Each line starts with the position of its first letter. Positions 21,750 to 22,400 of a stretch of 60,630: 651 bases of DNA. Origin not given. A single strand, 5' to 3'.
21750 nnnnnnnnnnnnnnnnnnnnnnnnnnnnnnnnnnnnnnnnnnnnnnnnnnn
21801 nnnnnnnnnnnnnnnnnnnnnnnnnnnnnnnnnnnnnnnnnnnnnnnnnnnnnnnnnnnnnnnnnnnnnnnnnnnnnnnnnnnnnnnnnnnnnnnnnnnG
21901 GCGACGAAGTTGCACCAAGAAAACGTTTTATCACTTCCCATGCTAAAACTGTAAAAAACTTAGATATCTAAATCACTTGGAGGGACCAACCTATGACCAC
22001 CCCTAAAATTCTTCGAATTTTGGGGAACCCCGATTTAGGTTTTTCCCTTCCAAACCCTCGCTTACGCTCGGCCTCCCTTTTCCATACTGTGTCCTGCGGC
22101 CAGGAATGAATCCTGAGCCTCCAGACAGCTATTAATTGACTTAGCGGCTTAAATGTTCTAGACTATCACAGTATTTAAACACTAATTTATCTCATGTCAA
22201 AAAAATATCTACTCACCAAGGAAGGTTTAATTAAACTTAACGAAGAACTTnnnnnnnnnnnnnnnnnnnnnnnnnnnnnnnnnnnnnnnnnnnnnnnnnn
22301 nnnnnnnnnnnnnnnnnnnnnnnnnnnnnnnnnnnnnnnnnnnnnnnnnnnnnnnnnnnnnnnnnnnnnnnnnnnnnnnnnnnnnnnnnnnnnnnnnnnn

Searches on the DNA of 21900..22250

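Call 83: search_rna_families(source=window, start=21900, end=22250, threshold=evalue, max_evalue=1)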
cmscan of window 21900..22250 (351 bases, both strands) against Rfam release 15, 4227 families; matches with E-value up to 1: 0.
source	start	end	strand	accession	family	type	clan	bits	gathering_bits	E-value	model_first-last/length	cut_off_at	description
